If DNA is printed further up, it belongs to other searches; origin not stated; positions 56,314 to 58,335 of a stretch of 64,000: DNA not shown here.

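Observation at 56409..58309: Orphan class-B (B12-binding) radical SAM enzyme as an isolated G+C-rich cassette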

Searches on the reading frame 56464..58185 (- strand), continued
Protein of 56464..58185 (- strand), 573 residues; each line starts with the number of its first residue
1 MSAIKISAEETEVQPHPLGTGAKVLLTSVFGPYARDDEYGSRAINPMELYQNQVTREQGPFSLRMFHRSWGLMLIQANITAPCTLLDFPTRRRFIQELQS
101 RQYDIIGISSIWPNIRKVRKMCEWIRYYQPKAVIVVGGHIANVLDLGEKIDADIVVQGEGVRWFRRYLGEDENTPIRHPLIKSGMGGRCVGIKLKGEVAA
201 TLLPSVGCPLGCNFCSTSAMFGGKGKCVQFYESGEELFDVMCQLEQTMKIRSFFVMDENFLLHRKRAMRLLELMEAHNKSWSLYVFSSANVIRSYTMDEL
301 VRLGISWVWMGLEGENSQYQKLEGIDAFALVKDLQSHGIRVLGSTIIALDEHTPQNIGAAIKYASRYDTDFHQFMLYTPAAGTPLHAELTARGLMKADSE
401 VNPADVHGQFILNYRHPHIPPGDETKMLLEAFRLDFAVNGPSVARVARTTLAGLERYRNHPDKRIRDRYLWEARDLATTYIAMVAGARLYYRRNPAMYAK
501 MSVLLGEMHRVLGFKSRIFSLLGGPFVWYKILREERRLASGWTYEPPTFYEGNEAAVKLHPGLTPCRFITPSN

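Call 19: find_encoding_contigs(protein=P0013, flank=8000, max_places=2)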
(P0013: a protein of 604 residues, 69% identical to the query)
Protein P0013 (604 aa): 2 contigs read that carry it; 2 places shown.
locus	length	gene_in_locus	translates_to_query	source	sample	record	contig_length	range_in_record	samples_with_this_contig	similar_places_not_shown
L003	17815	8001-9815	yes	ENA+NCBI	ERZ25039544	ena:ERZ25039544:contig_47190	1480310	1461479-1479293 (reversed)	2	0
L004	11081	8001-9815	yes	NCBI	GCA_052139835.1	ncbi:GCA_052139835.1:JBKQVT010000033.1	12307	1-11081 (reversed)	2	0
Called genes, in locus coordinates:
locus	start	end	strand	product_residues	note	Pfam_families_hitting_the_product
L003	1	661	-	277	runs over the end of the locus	-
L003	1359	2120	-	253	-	PF02348:CTP_transf_3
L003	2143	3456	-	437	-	PF01555:N6_N4_Mtase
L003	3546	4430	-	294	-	-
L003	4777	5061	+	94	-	PF10387:DUF2442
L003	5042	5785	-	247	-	PF07796:DUF1638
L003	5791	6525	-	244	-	PF00072:Response_reg, PF00486:Trans_reg_C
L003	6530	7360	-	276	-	PF00512:HisKA, PF02518:HATPase_c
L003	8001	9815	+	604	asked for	PF02310:B12-binding, PF04055:Radical_SAM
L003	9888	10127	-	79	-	-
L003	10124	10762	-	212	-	-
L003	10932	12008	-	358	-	PF02563:Poly_export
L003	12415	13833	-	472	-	PF01134:GIDA (weak), PF01262:AlaDh_PNT_C (faint), PF07992:Pyr_redox_2, PF12831:FAD_oxidored, PF00070:Pyr_redox, PF02852:Pyr_redox_dim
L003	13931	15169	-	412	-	PF00364:Biotin_lipoyl, PF25917:BSH_RND (faint), PF25984:BSH_YknX (faint), PF25997:BSH_YhbJ (weak), PF02817:E3_binding, PF00198:2-oxoacid_dh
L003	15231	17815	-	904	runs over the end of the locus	PF28598:PDH_E1_N, PF00456:Transketolase_N, PF17831:PDH_E1_M, PF22613:Transketolase_C_1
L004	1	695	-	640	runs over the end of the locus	?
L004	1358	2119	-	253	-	PF02348:CTP_transf_3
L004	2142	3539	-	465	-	PF01555:N6_N4_Mtase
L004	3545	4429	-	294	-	-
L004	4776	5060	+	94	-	PF10387:DUF2442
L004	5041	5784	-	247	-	PF07796:DUF1638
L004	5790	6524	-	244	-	PF00072:Response_reg, PF00486:Trans_reg_C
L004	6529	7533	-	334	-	PF00512:HisKA, PF02518:HATPase_c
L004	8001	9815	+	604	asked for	PF02310:B12-binding, PF04055:Radical_SAM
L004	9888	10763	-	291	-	-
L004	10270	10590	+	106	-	-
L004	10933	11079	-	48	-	?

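Call 20: find_encoding_contigs(protein=P0050, flank=8000, max_places=2)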
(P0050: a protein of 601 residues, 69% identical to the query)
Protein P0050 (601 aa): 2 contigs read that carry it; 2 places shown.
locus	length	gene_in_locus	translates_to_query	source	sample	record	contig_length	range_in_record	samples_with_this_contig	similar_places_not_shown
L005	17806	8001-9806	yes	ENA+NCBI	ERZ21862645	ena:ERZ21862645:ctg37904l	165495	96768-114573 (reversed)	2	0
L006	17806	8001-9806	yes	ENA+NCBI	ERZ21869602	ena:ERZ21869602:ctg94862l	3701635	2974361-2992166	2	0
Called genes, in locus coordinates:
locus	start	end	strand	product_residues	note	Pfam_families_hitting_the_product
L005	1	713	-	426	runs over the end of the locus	PF01592:NifU_N, PF02374:ArsA_ATPase (weak), PF10609:ParA, PF13614:AAA_31 (weak), PF01656:CbiA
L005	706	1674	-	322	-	PF01656:CbiA, PF12838:Fer4_7 (faint), PF00037:Fer4 (faint), PF14697:Fer4_21 (weak), PF13187:Fer4_9 (weak)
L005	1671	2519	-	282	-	PF01656:CbiA, PF09140:MipZ (faint), PF10609:ParA, PF13614:AAA_31 (weak), PF12838:Fer4_7 (faint), PF13237:Fer4_10, PF00037:Fer4, PF13187:Fer4_9 (weak), +4 more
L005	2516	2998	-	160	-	PF01980:TrmO_N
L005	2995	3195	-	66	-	-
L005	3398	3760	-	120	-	PF02579:Nitro_FeMo-Co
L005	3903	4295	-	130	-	-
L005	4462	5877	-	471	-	PF00989:PAS, PF08448:PAS_4, PF13426:PAS_9, PF00158:Sigma54_activat, PF14532:Sigma54_activ_2, PF07728:AAA_5, PF25601:AAA_lid_14, PF02954:HTH_8, +2 more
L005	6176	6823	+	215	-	PF01209:Ubie_methyltran (weak), PF13489:Methyltransf_23, PF03848:TehB (faint), PF05175:MTS (weak), PF13847:Methyltransf_31, PF08241:Methyltransf_11, PF08242:Methyltransf_12, PF13649:Methyltransf_25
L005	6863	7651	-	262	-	PF07796:DUF1638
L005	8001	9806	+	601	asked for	PF02310:B12-binding, PF04055:Radical_SAM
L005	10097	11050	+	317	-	PF07589:PEP_exosort_dom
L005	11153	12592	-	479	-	PF02776:TPP_enzyme_N (weak), PF00205:TPP_enzyme_M, PF02775:TPP_enzyme_C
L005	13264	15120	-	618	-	PF13607:Succ_CoA_lig, PF19045:Ligase_CoA_2, PF13549:ATP-grasp_5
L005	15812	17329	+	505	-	-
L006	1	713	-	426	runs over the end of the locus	PF01592:NifU_N, PF02374:ArsA_ATPase (weak), PF10609:ParA, PF13614:AAA_31 (weak), PF01656:CbiA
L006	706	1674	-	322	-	PF01656:CbiA, PF12838:Fer4_7 (faint), PF00037:Fer4 (faint), PF14697:Fer4_21 (weak), PF13187:Fer4_9 (weak)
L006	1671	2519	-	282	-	PF01656:CbiA, PF09140:MipZ (faint), PF10609:ParA, PF13614:AAA_31 (weak), PF12838:Fer4_7 (faint), PF13237:Fer4_10, PF00037:Fer4, PF13187:Fer4_9 (weak), +4 more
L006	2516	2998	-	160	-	PF01980:TrmO_N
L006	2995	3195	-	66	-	-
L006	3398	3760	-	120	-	PF02579:Nitro_FeMo-Co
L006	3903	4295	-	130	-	-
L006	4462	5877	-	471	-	PF00989:PAS, PF08448:PAS_4, PF13426:PAS_9, PF00158:Sigma54_activat, PF14532:Sigma54_activ_2, PF07728:AAA_5, PF25601:AAA_lid_14, PF02954:HTH_8, +2 more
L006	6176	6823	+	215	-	PF01209:Ubie_methyltran (weak), PF13489:Methyltransf_23, PF03848:TehB (faint), PF05175:MTS (weak), PF13847:Methyltransf_31, PF08241:Methyltransf_11, PF08242:Methyltransf_12, PF13649:Methyltransf_25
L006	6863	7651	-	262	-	PF07796:DUF1638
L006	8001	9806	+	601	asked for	PF02310:B12-binding, PF04055:Radical_SAM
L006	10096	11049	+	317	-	PF07589:PEP_exosort_dom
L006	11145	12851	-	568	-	PF02776:TPP_enzyme_N, PF00205:TPP_enzyme_M, PF02775:TPP_enzyme_C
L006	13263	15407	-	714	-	PF02629:CoA_binding, PF13380:CoA_binding_2, PF13607:Succ_CoA_lig, PF19045:Ligase_CoA_2, PF13549:ATP-grasp_5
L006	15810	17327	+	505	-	-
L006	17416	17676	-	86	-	-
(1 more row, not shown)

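Call 21: find_encoding_contigs(protein=P0005, flank=8000, max_places=2)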
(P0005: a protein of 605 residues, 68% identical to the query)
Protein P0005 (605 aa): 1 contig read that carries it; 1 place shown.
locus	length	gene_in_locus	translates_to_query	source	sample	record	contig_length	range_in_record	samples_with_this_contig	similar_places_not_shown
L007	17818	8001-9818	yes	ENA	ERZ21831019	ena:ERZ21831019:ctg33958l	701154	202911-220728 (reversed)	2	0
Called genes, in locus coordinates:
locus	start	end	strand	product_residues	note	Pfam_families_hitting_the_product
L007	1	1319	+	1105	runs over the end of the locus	PF01704:UDPGP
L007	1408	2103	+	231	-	PF00657:Lipase_GDSL, PF13472:Lipase_GDSL_2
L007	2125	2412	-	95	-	-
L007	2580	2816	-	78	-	-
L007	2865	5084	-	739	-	PF00474:SSF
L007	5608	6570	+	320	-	PF00069:Pkinase, PF07714:PK_Tyr_Ser-Thr, PF01636:APH (faint)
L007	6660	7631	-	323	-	PF00512:HisKA, PF02518:HATPase_c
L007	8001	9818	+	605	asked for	PF02310:B12-binding, PF04055:Radical_SAM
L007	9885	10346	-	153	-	PF17200:sCache_2, PF08269:dCache_2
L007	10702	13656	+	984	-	PF00672:HAMP (faint), PF18947:HAMP_2, PF00015:MCPsignal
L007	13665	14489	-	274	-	PF02582:DUF155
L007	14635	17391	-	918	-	PF18921:Cyanophycin_syn, PF02222:ATP-grasp (faint), PF02786:CPSase_L_D2, PF07478:Dala_Dala_lig_C (faint), PF08443:RimK, PF13549:ATP-grasp_5 (weak), PF08245:Mur_ligase_M, PF02875:Mur_ligase_C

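Call 22: find_encoding_contigs(protein=P0006, flank=8000, max_places=2)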
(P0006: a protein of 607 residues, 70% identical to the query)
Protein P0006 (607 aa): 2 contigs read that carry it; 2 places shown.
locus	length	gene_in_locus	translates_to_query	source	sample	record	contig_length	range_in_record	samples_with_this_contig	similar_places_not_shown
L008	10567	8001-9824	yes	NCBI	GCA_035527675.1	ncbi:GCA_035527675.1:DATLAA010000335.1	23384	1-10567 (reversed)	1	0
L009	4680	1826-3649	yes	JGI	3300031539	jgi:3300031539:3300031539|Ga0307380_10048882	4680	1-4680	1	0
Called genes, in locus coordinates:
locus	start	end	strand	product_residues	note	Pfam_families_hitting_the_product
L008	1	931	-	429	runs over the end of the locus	PF04909:Amidohydro_2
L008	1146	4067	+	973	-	-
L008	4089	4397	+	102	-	PF00226:DnaJ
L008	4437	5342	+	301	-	PF01025:GrpE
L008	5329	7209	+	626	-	PF00012:HSP70, PF06723:MreB_Mbl, PF00012:HSP70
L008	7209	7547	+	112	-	-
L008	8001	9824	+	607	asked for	PF02310:B12-binding, PF04055:Radical_SAM (weak)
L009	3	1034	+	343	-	?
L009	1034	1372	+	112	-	-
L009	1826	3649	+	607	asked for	PF02310:B12-binding, PF04055:Radical_SAM (weak)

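Call 23: find_encoding_contigs(protein=P0001, flank=10000, max_places=3)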
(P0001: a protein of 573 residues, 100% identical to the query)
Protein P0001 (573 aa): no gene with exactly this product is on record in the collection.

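Call 24: search_solved_structures(query=window:56464-58185:-, max_evalue=0.01, show_alignments=1)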
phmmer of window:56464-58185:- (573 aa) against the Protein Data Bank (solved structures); distinct sequences matched with E-value up to 0.01: 0.

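Call 25: list_cluster_members(proteins=[P0001, P0006, P0013, P0020])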
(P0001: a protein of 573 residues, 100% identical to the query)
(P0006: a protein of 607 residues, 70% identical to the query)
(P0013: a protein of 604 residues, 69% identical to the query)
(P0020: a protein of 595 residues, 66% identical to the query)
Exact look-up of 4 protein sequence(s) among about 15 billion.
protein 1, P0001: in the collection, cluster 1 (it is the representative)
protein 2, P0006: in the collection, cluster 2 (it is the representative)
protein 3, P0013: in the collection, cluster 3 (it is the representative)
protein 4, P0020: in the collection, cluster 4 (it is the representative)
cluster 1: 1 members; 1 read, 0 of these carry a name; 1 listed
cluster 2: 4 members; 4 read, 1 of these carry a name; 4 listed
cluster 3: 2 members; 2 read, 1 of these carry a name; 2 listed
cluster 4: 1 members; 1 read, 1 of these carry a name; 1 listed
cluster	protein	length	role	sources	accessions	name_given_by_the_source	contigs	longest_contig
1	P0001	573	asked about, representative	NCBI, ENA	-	-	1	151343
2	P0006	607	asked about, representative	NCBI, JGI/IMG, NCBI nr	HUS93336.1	MAG TPA: cobalamin-dependent protein [Phycisphaerae bacterium] | cobalamin-dependent protein [Phycisphaerae bacterium]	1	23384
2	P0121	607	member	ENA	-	-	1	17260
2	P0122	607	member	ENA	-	-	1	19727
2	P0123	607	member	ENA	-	-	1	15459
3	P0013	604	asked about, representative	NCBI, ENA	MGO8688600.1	MAG: B12-binding domain-containing radical SAM protein [Thermoguttaceae bacterium]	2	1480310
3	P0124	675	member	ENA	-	-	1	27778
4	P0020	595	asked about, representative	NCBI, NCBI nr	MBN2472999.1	MAG: cobalamin-dependent protein [Pirellulales bacterium] | cobalamin-dependent protein [Pirellulales bacterium]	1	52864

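Call 41: search_protein_families(library=padloc, proteins=[window:56464-58185:-], max_evalue=0.01)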
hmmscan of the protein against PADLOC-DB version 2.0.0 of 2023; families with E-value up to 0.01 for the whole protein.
window:56464-58185:- (573 aa): 0 families

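Call 51: find_related_loci(query=A4, collection=metagenome_contigs, flank=10000)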
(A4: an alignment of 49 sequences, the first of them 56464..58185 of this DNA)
Query A4 (573 aa) in metagenome_contigs; peptide patterns used: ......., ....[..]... (x = any residue, [..] = any of these).
600 stretches matched a pattern (row limit reached: there are more); 583 encode a relative of the query (tblastn E <= 1e-3); the best 80 are kept; 80 distinct loci.
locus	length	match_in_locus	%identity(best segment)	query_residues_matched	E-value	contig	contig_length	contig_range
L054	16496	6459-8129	68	16-571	0e+0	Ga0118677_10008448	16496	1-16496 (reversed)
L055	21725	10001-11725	67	2-571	0e+0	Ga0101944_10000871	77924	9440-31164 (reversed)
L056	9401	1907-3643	68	1-571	0e+0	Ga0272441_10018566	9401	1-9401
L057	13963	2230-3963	65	1-571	0e+0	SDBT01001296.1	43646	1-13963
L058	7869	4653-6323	68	16-570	0e+0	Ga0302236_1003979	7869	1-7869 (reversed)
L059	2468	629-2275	67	7-553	0e+0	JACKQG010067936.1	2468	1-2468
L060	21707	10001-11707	65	7-571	0e+0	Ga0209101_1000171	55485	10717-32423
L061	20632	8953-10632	66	16-571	0e+0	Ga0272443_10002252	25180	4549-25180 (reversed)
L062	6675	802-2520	65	1-571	0e+0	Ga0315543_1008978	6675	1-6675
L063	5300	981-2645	65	10-559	0e+0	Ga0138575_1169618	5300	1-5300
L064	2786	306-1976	66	17-571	0e+0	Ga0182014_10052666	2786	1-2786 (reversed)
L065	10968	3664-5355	67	16-571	0e+0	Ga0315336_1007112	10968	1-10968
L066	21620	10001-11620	65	16-552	0e+0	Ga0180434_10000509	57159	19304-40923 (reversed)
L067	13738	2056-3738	64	15-571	0e+0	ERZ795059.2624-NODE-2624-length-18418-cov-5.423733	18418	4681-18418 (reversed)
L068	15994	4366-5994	63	14-553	0e+0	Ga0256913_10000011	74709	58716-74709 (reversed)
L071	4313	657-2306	64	23-571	0e+0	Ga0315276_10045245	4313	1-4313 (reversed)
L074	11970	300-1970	62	3-558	0e+0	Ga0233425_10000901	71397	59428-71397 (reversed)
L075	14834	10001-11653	63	23-571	0e+0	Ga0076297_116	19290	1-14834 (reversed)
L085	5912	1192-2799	63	23-554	0e+0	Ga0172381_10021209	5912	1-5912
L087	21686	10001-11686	62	9-571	0e+0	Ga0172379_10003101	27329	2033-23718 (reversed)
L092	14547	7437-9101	60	5-558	0e+0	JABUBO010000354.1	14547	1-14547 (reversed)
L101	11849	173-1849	59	1-555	0e+0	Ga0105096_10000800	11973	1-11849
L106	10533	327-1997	59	6-559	0e+0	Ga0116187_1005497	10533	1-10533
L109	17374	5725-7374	59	13-559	0e+0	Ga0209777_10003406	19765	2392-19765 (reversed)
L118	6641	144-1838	56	13-573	0e+0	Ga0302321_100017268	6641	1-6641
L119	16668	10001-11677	58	1-555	0e+0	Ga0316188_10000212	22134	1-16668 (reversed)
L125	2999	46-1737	60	16-571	0e+0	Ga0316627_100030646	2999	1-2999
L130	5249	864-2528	60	16-567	0e+0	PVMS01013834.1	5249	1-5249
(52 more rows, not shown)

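Call 52: find_related_loci(query=A4, collection=viral_contigs, flank=8000)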
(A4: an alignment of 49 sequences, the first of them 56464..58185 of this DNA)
Query A4 (573 aa) in viral_contigs; peptide patterns used: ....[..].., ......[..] (x = any residue, [..] = any of these).
64 stretches matched a pattern; 1 encode a relative of the query (tblastn E <= 1e-3); 1 distinct loci.
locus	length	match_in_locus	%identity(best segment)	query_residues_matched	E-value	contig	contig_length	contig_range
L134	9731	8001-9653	58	13-559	0e+0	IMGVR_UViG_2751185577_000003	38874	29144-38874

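Call 53: predict_structure(alignment_id=A4)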
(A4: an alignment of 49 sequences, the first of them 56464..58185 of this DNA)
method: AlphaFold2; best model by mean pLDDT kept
length: 573 residues; sequences in the alignment: 49
mean_pLDDT: 83.6   pTM: 0.85
mean pLDDT of the five models: 83.6, 83.5, 82.8, 82.4, 80.0
residues with pLDDT >= 90: 263; 70-90: 209; 50-70: 68; < 50: 33
segments of 3 or more residues with pLDDT < 50: 1-3, 47-54, 206-226
pLDDT, mean of each block of 10 residues (from residue 1): 47 84 94 75 55 59 67 90 94 96 94 84 98 89 82 84 91 88 64 71 60 41 52 89 92 84 92 97 89 95 94 67 83 97 83 84 90 78 74 86 73 86 83 90 93 97 96 93 96 96 98 96 95 81 75 96 92 73
secondary structure, 60 per line:
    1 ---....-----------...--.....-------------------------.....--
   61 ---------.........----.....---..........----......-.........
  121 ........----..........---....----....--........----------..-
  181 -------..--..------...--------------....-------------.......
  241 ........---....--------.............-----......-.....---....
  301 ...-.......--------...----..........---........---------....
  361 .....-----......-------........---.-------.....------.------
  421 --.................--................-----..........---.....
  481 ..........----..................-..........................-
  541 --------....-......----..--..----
elements in order: E4-7 E24-28 H54-58 H70-78 E83-87 H91-100 E105-110 H112-128 E133-138 H139-142 H146-149 E154-157 H160-167 E200-202 H217-220 H234-248 E252-255 H264-276 E282-287 H289-293 H297-303 E305-311 H327-336 E340-347 H357-365 E371-376 H384-391 H403-407 H423-439 H442-457 H463-472 H476-490 H495-512 H514-539 E549-552 H554-559
